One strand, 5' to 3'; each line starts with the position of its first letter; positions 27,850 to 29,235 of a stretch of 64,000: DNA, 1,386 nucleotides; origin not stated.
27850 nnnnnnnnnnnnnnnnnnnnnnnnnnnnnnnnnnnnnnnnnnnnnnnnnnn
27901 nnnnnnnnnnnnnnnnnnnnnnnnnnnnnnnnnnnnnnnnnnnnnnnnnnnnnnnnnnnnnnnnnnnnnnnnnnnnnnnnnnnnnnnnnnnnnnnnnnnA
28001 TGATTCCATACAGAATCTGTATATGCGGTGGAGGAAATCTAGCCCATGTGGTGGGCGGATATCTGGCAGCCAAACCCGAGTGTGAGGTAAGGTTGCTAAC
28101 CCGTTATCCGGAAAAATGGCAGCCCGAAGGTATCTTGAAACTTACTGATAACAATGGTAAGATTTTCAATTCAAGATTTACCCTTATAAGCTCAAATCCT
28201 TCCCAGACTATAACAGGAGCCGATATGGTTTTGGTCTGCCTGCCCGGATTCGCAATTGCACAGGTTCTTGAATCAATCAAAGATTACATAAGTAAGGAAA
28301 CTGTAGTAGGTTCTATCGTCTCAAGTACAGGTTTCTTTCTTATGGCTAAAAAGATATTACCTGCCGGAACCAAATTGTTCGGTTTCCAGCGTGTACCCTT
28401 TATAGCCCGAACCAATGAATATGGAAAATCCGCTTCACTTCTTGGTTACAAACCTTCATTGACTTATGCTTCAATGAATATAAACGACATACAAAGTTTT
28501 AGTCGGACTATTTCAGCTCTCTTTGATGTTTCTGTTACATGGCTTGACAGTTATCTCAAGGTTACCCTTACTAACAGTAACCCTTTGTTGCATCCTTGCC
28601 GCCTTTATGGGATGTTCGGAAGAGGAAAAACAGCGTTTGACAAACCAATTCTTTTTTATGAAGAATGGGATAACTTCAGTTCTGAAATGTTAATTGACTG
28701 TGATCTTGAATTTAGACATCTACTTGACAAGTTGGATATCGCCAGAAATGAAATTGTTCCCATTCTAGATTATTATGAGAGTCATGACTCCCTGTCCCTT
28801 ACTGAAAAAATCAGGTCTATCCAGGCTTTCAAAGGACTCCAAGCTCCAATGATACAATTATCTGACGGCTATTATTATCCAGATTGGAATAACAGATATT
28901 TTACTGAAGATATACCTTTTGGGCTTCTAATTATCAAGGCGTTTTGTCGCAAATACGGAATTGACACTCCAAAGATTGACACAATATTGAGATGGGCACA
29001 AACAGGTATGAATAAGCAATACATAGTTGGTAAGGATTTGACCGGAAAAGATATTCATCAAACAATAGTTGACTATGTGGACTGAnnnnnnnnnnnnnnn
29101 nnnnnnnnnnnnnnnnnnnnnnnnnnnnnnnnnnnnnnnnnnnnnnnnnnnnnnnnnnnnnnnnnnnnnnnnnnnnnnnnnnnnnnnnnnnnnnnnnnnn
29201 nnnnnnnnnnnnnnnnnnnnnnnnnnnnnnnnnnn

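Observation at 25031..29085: Fe-ADH, LicC-aminotransferase fusion and opine-dehydrogenase-like enzyme as tailoring steps on phosphonoacetaldehyde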

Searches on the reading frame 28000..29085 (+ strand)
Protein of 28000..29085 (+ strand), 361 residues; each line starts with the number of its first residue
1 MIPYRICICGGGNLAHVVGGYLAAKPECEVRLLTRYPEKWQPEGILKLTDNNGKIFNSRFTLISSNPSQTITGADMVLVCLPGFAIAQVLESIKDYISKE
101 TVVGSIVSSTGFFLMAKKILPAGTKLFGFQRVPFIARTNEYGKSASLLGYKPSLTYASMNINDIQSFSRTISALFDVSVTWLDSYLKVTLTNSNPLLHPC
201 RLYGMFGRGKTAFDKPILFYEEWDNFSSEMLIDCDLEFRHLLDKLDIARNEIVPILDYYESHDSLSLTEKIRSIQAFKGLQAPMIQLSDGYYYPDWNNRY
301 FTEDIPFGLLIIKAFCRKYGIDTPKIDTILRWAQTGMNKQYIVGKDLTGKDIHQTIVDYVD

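Call 3: search_protein_families(library=pfam, proteins=[window:28000-29085:+])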
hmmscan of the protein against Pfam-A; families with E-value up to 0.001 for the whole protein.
window:28000-29085:+ (361 aa): 2 families
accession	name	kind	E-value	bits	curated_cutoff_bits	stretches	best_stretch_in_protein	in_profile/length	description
PF02317.23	Octopine_DH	-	6.5e-32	111.1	30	1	181-335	1-148/150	NAD/NADP octopine/nopaline dehydrogenase, alpha-helical domain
PF02558.23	ApbA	-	1.5e-08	34.9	22.2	1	6-106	1-99/150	Ketopantoate reductase PanE/ApbA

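Call 4: search_protein_families(library=ncbifam, proteins=[window:28000-29085:+])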
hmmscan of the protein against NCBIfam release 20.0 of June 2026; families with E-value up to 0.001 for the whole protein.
window:28000-29085:+ (361 aa): 3 families
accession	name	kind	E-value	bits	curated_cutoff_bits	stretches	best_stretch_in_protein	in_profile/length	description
TIGR00745.1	apbA_panE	subfamily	2.2e-06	27.2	141.35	1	5-106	1-101/305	2-dehydropantoate 2-reductase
NF000944.0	PRK00094.2-2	equivalog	0.00018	20.5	603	1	5-104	22-121/371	NAD(P)H-dependent glycerol-3-phosphate dehydrogenase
NF006083.0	PRK08229.1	equivalog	0.00027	20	371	1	5-106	4-106/341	2-dehydropantoate 2-reductase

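Call 5: search_solved_structures(query=window:28000-29085:+, max_evalue=0.01, show_alignments=1)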
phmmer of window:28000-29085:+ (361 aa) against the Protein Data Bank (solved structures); distinct sequences matched with E-value up to 0.01: 3.
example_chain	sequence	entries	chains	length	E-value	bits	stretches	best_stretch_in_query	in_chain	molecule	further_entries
3c7a_A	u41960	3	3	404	4.8e-42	147.5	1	4-355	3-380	Octopine dehydrogenase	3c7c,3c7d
3iqd_B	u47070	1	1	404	5.2e-41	144.1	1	4-355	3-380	Octopine dehydrogenase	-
1bg6_A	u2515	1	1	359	4.4e-08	35.8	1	7-331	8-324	N-(1-D-CARBOXYLETHYL)-L-NORVALINE DEHYDROGENASE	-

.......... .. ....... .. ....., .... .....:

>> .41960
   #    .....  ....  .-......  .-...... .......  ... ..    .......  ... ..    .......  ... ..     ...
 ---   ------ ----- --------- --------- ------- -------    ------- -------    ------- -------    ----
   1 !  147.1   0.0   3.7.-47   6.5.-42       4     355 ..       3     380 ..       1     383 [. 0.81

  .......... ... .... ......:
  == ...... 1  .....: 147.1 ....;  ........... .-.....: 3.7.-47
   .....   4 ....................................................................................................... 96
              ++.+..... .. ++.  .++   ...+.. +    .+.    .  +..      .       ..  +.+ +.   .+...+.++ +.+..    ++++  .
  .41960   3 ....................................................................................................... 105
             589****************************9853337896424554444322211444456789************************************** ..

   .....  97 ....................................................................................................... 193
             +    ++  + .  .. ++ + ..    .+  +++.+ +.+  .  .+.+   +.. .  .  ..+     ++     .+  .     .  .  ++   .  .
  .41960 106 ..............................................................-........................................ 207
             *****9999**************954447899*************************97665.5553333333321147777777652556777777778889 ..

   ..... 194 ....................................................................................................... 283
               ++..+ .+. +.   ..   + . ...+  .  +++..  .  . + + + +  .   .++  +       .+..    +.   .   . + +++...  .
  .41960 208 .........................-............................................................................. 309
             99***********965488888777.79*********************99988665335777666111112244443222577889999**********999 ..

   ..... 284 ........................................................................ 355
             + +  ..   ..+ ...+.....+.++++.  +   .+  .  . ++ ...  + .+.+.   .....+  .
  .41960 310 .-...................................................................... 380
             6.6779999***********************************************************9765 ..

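Call 14: find_homologous_proteins(query=window:28000-29085:+)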
Query window:28000-29085:+ (361 aa): 3801 proteins with E <= 0.001 among 6043 candidates; the best 120 are listed.
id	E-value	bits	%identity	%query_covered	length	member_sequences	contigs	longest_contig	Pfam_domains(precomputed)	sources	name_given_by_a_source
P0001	4.5e-245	830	99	100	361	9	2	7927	PF02317.24,PF02558.23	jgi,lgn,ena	-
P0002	1.8e-194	664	79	99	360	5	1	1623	PF02317.24,PF02558.23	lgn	-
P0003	2.2e-182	624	74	100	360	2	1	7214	PF02317.24,PF02558.23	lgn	-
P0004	2.8e-181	620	74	99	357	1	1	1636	PF02317.24,PF02558.23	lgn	-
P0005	1.5e-178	612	73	100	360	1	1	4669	PF02317.24,PF02558.23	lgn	-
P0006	1.8e-178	611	74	100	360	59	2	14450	PF02317.24,PF02558.23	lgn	-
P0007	7.5e-178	609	73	100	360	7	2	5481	PF02317.24,PF02558.23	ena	-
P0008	3.0e-176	604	74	95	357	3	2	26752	PF02317.24,PF02558.23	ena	-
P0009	1.7e-175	601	73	100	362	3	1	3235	PF02317.24,PF02558.23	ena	-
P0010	1.0e-174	599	72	100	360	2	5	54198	PF02317.24,PF02558.23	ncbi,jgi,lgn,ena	jgi:Ketopantoate reductase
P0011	1.0e-174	599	72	100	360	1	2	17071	PF02317.24,PF02558.23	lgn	-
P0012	1.0e-174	599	72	100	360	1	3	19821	PF02317.24,PF02558.23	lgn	-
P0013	1.4e-174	598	72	100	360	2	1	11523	PF02317.24,PF02558.23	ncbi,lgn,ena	-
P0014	2.0e-174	598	72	100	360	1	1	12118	PF02317.24,PF02558.23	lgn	-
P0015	1.5e-168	579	69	100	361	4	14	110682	PF02317.24,PF02558.23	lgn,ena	-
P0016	3.2e-168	578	72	95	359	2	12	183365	PF02317.24,PF02558.23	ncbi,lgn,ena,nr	ncbi:MAG: NAD/NADP octopine/nopaline dehydrogenase family protein [Bacteroidaceae bacterium]|nr:NAD/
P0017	2.6e-167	575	69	100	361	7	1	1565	PF02317.24,PF02558.23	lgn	-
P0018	1.2e-166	572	71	94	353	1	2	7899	PF02317.24,PF02558.23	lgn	-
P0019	4.6e-166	570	68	100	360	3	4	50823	PF02317.24,PF02558.23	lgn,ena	-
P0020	1.0e-163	563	68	96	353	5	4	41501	PF02317.24,PF02558.23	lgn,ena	-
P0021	1.2e-161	556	67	100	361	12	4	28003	PF02317.24,PF02558.23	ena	-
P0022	3.6e-154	531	64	100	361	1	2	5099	PF02317.24,PF02558.23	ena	-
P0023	6.6e-154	530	65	99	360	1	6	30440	PF02317.24,PF02558.23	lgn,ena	-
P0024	1.3e-152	526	63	100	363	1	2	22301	PF02317.24,PF02558.23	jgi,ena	-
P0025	6.3e-152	524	62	100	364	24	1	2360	PF02317.24,PF02558.23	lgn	-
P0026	2.3e-151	522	63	100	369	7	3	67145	PF02317.24,PF02558.23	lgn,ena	-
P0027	8.8e-151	520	65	98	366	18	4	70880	PF02317.24,PF02558.23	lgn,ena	-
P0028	4.0e-150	518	64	100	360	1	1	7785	PF02317.24,PF02558.23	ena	-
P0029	6.3e-150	517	64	100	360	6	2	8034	PF02317.24,PF02558.23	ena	-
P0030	3.0e-147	509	63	99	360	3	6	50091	PF02317.24,PF02558.23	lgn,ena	-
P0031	4.5e-147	508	61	100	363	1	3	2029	PF02317.24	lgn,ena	-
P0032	5.5e-147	508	60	100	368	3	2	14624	PF02317.24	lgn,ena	-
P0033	4.3e-146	505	61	100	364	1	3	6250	PF02317.24,PF02558.23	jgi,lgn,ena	-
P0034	2.9e-145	502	61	100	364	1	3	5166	PF02317.24,PF02558.23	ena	-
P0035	1.6e-143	496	60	100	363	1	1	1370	PF02317.24,PF02558.23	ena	-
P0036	2.4e-143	496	62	99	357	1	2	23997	PF02317.24,PF02558.23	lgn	-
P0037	1.3e-139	483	59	98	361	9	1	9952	PF02317.24,PF02558.23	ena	-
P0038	2.5e-139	482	59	100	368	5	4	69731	PF02317.24,PF02558.23,PF03807.24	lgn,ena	-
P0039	6.1e-138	478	60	100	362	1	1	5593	PF02317.24,PF02558.23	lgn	-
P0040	1.8e-135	470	61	98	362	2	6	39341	PF02317.24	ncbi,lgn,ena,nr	ncbi:MAG: NAD/NADP octopine/nopaline dehydrogenase family protein [Bacteroidaceae bacterium]|nr:NAD/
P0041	2.9e-131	456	58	99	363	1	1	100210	PF02317.24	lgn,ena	-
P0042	4.1e-129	449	55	99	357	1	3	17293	PF02317.24,PF02558.23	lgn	-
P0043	1.0e-128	448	55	99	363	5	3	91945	PF02317.24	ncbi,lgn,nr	ncbi:MAG: NAD/NADP octopine/nopaline dehydrogenase family protein [Bacteroidaceae bacterium]|nr:NAD/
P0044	3.2e-127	443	57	100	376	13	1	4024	PF02317.24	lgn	-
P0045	1.1e-125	438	55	99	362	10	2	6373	PF02317.24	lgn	-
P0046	4.8e-124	432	56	98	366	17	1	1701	PF02317.24,PF02558.23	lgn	-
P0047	2.3e-119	417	73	68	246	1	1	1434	PF02317.24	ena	-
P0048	4.1e-114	400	50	98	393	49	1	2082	PF02317.24,PF02558.23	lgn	-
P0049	1.7e-113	397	49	99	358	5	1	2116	PF02317.24,PF02558.23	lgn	-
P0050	6.0e-111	389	52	92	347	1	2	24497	PF02317.24,PF02558.23,PF01210.30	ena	-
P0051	1.1e-110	388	53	91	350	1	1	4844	PF02317.24,PF02558.23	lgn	-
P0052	6.2e-110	386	55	91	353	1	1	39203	PF02317.24,PF02558.23,PF01210.30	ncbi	-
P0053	7.8e-110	385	52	98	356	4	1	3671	PF02317.24,PF02558.23,PF01210.30,PF03807.24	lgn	-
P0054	2.6e-109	384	49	99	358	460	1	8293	PF02317.24,PF02558.23,PF03807.24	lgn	-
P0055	3.5e-109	383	47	100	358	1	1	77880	PF02317.24,PF02558.23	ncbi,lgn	-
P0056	6.3e-109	382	48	98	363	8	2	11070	PF02317.24,PF02558.23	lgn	-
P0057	7.4e-109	382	49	98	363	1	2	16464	PF02317.24,PF02558.23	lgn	-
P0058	2.2e-108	381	48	98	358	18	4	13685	PF02317.24,PF02558.23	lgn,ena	-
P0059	3.4e-108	380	52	96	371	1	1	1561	PF02317.24,PF02558.23,PF01210.30,PF03807.24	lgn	-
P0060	3.2e-107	377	54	93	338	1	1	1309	PF02317.24,PF02558.23,PF01210.30,PF03807.24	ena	-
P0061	4.4e-107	376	53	93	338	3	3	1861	PF02317.24,PF02558.23,PF01210.30,PF03807.24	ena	-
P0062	2.0e-106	374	50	97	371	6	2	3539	PF02317.24,PF01210.30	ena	-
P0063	5.1e-106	373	53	93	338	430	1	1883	PF02317.24,PF02558.23,PF03807.24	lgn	-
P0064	3.1e-105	370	53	91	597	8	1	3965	PF02317.24,PF04991.20,PF02558.23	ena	-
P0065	1.3e-104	368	53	93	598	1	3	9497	PF02317.24,PF04991.20,PF02558.23,PF01210.30,PF03807.24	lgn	-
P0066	1.3e-104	368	53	93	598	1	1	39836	PF02317.24,PF04991.20,PF02558.23,PF01210.30,PF03807.24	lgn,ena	-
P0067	1.3e-104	368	53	93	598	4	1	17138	PF02317.24,PF04991.20,PF02558.23,PF03807.24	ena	-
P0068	1.4e-104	368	53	91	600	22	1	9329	PF02317.24,PF04991.20,PF02558.23,PF01210.30,PF03807.24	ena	-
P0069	1.4e-104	368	53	91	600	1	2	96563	PF02317.24,PF04991.20,PF02558.23,PF01210.30,PF03807.24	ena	-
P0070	1.9e-104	368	53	93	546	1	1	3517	PF02317.24,PF04991.20,PF02558.23,PF01210.30,PF03807.24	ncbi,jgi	jgi:hypothetical protein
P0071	2.5e-104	367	53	93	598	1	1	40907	PF02317.24,PF04991.20,PF02558.23,PF01210.30,PF03807.24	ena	-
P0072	2.7e-104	367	51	93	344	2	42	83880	PF02317.24,PF02558.23,PF01210.30,PF03807.24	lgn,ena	-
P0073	2.7e-104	367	51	93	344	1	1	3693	PF02317.24,PF02558.23,PF01210.30,PF03807.24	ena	-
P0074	3.5e-104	367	51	96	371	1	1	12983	PF02317.24,PF02558.23,PF01210.30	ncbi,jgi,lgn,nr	ncbi:MAG: NAD/NADP octopine/nopaline dehydrogenase family protein [Tannerellaceae bacterium]|jgi:hyp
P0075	4.2e-104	367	50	97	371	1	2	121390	PF02317.24,PF02558.23,PF01210.30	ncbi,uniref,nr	ncbi:opine dehydrogenase [Parabacteroides sp. PF5-5]|uniref:NAD/NADP octopine/nopaline dehydrogenase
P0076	4.5e-104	366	49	96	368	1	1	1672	PF02317.24,PF02558.23,PF01210.30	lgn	-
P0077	4.6e-104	366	53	93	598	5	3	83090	PF02317.24,PF04991.20,PF02558.23,PF01210.30,PF03807.24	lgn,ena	-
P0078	4.9e-104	366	53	93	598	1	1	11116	PF02317.24,PF04991.20,PF02558.23,PF01210.30,PF03807.24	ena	-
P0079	5.2e-104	366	51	93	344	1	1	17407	PF02317.24,PF02558.23,PF01210.30,PF03807.24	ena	-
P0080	6.6e-104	366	53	93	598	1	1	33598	PF02317.24,PF04991.20,PF02558.23,PF01210.30,PF03807.24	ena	-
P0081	8.2e-104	366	52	93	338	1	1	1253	PF02317.24,PF02558.23,PF01210.30,PF03807.24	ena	-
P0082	9.6e-104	365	52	93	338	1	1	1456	PF02317.24,PF02558.23,PF01210.30,PF03807.24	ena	-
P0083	1.0e-103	365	51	93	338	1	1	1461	PF02317.24,PF02558.23,PF01210.30,PF03807.24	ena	-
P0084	1.1e-103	365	52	92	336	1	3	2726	PF02317.24,PF02558.23,PF01210.30,PF03807.24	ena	-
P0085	1.3e-103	365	53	91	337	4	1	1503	PF02317.24,PF02558.23,PF03807.24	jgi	jgi:hypothetical protein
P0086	1.4e-103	365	51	93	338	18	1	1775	PF02317.24,PF02558.23,PF01210.30,PF03807.24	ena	-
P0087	1.5e-103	365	52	91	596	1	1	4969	PF02317.24,PF04991.20,PF02558.23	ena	-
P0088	1.7e-103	365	52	91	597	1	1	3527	PF02317.24,PF04991.20,PF02558.23,PF01210.30,PF03807.24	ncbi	-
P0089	2.1e-103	364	51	93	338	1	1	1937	PF02317.24,PF02558.23,PF01210.30,PF03807.24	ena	-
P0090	2.5e-103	364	52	93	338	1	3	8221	PF02317.24,PF02558.23,PF01210.30,PF03807.24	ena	-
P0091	2.8e-103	364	52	91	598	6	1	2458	PF02317.24,PF04991.20,PF02558.23,PF01210.30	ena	-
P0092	3.8e-103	363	49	99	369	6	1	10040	PF02317.24,PF02558.23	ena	-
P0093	4.1e-103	363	53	93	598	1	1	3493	PF02317.24,PF04991.20,PF02558.23,PF01210.30,PF03807.24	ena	-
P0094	4.1e-103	363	54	90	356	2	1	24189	PF02317.24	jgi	jgi:hypothetical protein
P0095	4.8e-103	363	52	93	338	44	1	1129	PF02317.24,PF02558.23,PF01210.30,PF03807.24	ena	-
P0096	5.2e-103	363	51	93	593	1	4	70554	PF02317.24,PF04991.20,PF02558.23,PF01210.30,PF03807.24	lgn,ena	-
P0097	5.3e-103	363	51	93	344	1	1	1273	PF02317.24,PF02558.23,PF01210.30,PF03807.24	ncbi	-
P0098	5.4e-103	363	51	93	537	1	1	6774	PF02317.24,PF04991.20,PF02558.23,PF01210.30,PF03807.24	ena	-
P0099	5.4e-103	363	51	93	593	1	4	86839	PF02317.24,PF04991.20,PF02558.23,PF01210.30,PF03807.24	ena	-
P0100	5.6e-103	363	51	93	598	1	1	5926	PF02317.24,PF04991.20,PF02558.23,PF01210.30,PF03807.24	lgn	-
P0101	6.9e-103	363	51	93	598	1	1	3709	PF02317.24,PF04991.20,PF02558.23,PF01210.30,PF03807.24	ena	-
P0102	6.9e-103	363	51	93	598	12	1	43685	PF02317.24,PF04991.20,PF02558.23,PF01210.30,PF03807.24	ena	-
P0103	6.9e-103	363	51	93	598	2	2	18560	PF02317.24,PF04991.20,PF02558.23,PF01210.30,PF03807.24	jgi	jgi:phosphorylcholine metabolism protein LicD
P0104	1.1e-102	362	52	93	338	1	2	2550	PF02317.24,PF02558.23,PF01210.30,PF03807.24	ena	-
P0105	1.2e-102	362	50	96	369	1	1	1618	PF02317.24,PF02558.23,PF01210.30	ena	-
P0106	1.3e-102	362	50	93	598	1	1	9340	PF02317.24,PF04991.20,PF02558.23,PF01210.30,PF03807.24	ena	-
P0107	1.3e-102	362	51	91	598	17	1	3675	PF02317.24,PF04991.20,PF02558.23,PF01210.30,PF03807.24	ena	-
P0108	1.4e-102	362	52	93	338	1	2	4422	PF02317.24,PF02558.23,PF01210.30,PF03807.24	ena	-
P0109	1.4e-102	362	50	96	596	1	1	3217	PF02317.24,PF04991.20,PF02558.23,PF01210.30,PF03807.24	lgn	-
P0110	1.5e-102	361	51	93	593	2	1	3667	PF02317.24,PF04991.20,PF02558.23,PF01210.30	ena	-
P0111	1.6e-102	361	51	93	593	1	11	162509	PF02317.24,PF04991.20,PF02558.23,PF03807.24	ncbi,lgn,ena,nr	ncbi:MAG: NAD/NADP octopine/nopaline dehydrogenase family protein [Prevotella sp.]|nr:NAD/NADP octop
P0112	2.4e-102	361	51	91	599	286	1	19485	PF02317.24,PF04991.20,PF02558.23,PF01210.30,PF03807.24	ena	-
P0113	2.4e-102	361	51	93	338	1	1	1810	PF02317.24,PF02558.23,PF01210.30,PF03807.24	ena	-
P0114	2.7e-102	361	49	98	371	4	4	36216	PF02317.24,PF02558.23,PF01210.30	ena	-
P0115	2.9e-102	361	52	93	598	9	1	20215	PF02317.24,PF04991.20,PF02558.23,PF03807.24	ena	-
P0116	4.1e-102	360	53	91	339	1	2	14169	PF02317.24,PF02558.23,PF03807.24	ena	-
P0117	4.3e-102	360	50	95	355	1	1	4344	PF02317.24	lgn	-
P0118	4.5e-102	360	52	93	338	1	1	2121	PF02317.24,PF02558.23,PF01210.30,PF03807.24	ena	-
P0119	5.0e-102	360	50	93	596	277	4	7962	PF02317.24,PF04991.20,PF02558.23,PF01210.30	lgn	-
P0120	5.4e-102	360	49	96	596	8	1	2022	PF02317.24,PF04991.20,PF02558.23,PF01210.30,PF03807.24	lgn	-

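Call 22: find_encoding_contigs(protein=P0069, flank=10000, max_places=3)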
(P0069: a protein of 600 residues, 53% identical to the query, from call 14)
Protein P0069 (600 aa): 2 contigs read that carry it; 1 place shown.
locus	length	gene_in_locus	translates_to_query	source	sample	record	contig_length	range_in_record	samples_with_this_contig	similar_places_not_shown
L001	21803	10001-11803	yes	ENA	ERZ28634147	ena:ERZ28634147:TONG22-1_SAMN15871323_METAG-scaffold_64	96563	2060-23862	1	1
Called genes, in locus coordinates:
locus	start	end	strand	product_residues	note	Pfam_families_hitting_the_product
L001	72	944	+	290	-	PF00717:Peptidase_S24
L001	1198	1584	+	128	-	PF09669:Phage_pRha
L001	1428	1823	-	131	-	PF05154:TM2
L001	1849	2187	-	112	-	PF05154:TM2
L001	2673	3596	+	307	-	PF07751:Abi_2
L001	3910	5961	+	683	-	PF07228:SpoIIE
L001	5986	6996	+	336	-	PF01032:FecCD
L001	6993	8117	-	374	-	-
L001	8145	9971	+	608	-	PF00483:NTP_transferase, PF12804:NTP_transf_3, PF00155:Aminotran_1_2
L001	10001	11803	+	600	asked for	PF01210:NAD_Gly3P_dh_N (weak), PF02558:ApbA, PF03807:F420_oxidored (weak), PF02317:Octopine_DH, PF04991:LicD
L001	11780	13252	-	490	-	PF01943:Polysacc_synt, PF13440:Polysacc_synt_3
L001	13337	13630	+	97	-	PF01155:HypA (faint)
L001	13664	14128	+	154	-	PF00334:NDK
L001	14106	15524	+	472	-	PF01875:Memo, PF01871:AMMECR1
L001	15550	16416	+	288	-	PF13353:Fer4_12 (weak), PF04055:Radical_SAM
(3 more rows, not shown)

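Call 23: find_encoding_contigs(protein=P0075, flank=10000, max_places=3)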
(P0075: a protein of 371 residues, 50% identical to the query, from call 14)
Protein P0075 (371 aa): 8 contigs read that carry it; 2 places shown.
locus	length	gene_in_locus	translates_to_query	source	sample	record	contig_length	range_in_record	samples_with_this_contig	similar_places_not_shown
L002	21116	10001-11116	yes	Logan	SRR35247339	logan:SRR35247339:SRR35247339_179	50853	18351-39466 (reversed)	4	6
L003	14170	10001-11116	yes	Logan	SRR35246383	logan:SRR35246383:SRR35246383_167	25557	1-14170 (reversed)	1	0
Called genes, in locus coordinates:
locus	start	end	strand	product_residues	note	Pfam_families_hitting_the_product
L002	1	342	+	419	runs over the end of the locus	PF13579:Glyco_trans_4_4 (weak), PF13439:Glyco_transf_4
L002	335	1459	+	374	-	-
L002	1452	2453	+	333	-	-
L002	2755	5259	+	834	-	PF04023:FeoA, PF00009:GTP_EFTU (faint), PF01926:MMR_HSR1, PF02421:FeoB_N, PF17910:FeoB_Cyto, PF07670:Gate, PF07664:FeoB_C, PF07670:Gate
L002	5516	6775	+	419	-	PF00149:Metallophos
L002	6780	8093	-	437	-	PF02737:3HCDH_N (weak), PF03446:NAD_binding_2 (faint), PF03721:UDPG_MGDP_dh_N, PF00984:UDPG_MGDP_dh, PF03720:UDPG_MGDP_dh_C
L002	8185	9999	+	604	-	PF00483:NTP_transferase, PF12804:NTP_transf_3, PF00155:Aminotran_1_2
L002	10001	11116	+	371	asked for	PF01210:NAD_Gly3P_dh_N, PF02558:ApbA, PF02317:Octopine_DH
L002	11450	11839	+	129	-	PF00164:Ribosom_S12_S23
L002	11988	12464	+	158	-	PF00177:Ribosomal_S7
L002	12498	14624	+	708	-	PF00009:GTP_EFTU, PF03144:GTP_EFTU_D2, PF22042:EF-G_D2, PF14492:EFG_III, PF16658:RF3_C (weak), PF03764:EFG_IV, PF00679:EFG_C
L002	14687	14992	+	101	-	PF00338:Ribosomal_S10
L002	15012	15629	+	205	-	PF00297:Ribosomal_L3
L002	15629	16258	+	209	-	PF00573:Ribosomal_L4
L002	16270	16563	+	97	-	PF00276:Ribosomal_L23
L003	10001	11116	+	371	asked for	PF01210:NAD_Gly3P_dh_N, PF02558:ApbA, PF02317:Octopine_DH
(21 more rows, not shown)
